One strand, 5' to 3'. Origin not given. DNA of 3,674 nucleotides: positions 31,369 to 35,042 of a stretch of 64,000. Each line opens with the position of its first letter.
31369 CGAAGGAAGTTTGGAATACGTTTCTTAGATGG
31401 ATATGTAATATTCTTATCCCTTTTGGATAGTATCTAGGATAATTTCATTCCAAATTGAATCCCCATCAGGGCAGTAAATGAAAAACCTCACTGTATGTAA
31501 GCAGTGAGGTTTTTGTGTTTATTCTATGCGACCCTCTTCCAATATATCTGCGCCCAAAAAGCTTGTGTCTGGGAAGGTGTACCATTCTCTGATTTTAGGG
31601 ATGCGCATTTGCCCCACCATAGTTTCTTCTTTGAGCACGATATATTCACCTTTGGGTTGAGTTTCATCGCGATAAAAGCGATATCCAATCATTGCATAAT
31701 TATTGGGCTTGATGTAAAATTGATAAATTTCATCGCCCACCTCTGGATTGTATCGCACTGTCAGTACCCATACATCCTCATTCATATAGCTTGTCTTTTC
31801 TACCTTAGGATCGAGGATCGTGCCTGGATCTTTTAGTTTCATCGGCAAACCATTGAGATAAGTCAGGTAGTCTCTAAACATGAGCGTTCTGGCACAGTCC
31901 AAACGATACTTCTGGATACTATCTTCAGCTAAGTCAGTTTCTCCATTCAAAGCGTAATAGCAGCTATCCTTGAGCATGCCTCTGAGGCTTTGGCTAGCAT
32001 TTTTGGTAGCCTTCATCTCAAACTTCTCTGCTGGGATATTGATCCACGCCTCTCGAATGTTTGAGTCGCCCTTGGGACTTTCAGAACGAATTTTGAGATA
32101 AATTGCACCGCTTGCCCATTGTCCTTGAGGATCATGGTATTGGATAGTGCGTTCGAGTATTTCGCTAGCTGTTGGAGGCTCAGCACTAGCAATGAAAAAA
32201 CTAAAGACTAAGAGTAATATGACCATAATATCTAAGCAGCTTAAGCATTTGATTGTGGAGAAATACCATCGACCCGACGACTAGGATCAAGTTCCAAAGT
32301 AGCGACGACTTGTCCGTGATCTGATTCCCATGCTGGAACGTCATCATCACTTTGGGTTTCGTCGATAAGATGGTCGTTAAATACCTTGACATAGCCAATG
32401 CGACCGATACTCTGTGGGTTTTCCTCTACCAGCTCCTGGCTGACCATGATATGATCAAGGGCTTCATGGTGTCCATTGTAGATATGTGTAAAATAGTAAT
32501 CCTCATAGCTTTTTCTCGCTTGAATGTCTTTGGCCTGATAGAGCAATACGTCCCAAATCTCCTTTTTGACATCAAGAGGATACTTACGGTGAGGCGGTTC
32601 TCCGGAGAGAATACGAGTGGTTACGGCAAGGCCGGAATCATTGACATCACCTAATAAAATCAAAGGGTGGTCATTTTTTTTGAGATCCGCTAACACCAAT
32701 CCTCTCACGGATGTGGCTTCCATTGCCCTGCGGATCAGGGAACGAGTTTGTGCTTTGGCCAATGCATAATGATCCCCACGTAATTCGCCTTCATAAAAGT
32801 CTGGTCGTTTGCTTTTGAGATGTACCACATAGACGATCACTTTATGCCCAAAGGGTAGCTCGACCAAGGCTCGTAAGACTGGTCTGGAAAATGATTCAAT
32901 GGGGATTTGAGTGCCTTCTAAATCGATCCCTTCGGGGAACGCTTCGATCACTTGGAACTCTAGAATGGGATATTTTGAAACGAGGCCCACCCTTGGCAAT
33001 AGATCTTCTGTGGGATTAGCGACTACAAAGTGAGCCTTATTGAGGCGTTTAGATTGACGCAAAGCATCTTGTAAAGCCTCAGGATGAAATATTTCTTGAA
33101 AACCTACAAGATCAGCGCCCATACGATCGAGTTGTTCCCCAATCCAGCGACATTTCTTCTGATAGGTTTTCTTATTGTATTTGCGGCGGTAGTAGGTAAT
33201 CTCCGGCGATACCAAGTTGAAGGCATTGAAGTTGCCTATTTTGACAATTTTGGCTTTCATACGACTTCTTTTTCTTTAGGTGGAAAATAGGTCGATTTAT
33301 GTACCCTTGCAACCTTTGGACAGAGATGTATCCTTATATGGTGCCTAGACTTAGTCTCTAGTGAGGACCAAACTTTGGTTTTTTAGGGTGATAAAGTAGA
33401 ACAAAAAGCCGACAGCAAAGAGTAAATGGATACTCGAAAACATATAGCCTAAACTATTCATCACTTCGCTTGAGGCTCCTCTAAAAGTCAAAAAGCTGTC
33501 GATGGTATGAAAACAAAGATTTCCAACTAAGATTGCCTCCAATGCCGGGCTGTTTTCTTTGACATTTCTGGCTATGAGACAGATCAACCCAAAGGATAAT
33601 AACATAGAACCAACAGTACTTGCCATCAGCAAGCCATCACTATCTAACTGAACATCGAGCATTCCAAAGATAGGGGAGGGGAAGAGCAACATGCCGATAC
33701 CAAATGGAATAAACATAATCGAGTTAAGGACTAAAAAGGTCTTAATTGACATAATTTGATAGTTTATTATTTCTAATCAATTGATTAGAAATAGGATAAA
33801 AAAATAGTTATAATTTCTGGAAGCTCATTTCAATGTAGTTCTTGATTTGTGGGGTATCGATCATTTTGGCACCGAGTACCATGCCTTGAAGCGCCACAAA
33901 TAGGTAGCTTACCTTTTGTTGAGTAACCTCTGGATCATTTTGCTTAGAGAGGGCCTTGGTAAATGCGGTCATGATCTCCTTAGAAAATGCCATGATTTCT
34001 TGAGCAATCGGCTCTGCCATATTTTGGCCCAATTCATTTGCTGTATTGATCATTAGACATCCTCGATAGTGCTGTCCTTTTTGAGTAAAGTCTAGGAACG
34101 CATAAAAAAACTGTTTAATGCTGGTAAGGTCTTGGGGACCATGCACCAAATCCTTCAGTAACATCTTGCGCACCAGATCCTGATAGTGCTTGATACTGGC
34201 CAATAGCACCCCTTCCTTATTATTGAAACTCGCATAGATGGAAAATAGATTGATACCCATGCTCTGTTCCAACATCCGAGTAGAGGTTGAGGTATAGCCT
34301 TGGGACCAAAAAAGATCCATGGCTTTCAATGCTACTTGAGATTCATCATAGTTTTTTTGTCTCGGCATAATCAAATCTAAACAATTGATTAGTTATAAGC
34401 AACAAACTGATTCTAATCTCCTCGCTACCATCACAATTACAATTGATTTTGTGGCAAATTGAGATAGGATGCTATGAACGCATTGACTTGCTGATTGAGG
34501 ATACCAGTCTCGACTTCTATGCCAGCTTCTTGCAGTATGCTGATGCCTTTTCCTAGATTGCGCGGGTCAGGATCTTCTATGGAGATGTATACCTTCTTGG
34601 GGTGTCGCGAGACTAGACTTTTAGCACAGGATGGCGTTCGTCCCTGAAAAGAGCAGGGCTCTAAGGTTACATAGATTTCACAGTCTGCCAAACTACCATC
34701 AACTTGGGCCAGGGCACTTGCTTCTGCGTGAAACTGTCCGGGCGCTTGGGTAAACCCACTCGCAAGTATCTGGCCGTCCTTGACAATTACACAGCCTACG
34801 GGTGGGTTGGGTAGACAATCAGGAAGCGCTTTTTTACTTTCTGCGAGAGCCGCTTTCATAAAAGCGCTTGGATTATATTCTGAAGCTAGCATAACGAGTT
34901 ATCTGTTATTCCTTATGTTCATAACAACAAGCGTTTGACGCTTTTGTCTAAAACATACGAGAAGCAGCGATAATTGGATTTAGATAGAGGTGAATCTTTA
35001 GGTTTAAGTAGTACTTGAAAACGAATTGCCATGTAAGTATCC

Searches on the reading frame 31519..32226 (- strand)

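Call 67: search_protein_families(library=pfam, proteins=[window:31519-32226:-], max_evalue=0.0001)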
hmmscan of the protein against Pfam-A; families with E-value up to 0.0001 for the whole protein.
window:31519-32226:- (235 aa): 1 family
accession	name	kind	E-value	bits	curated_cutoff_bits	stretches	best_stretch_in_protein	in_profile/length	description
PF20113.4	DUF6503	-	9.4e-29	101.1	22.9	1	3-228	5-251/255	Family of unknown function (DUF6503)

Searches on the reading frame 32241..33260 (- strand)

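Call 67: search_protein_families(library=pfam, proteins=[window:32241-33260:-], max_evalue=0.0001)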
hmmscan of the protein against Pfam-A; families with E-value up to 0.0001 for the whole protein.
window:32241-33260:- (339 aa): 1 family
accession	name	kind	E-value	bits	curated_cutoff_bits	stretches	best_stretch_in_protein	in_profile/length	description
PF03372.29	Exo_endo_phos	-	1.2e-11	45.3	24.5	1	41-315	23-225/225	Endonuclease/Exonuclease/phosphatase family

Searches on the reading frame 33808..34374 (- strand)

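Call 67: search_protein_families(library=pfam, proteins=[window:33808-34374:-], max_evalue=0.0001)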
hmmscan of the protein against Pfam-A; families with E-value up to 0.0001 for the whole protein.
window:33808-34374:- (188 aa): 1 family
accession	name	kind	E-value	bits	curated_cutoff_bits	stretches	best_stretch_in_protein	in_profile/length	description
PF00440.29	TetR_N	-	1.2e-06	28.6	24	1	18-59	5-46/47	Bacterial regulatory proteins, tetR family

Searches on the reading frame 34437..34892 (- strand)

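Call 68: search_protein_families(library=pfam, proteins=[window:34437-34892:-], max_evalue=0.0001)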
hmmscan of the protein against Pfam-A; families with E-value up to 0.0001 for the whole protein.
window:34437-34892:- (151 aa): 3 families
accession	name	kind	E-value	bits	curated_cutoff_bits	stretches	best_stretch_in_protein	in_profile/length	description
PF00383.29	dCMP_cyt_deam_1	-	2.8e-17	62.9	25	1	9-104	5-101/102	Cytidine and deoxycytidylate deaminase zinc-binding region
PF14437.12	MafB19-deam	-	1.4e-10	41.6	27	1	9-115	4-111/142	MafB19-like deaminase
PF18785.7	Inv-AAD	-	1.6e-07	31.7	26.5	1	37-129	7-116/129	Invertebrate-AID/APOBEC-deaminase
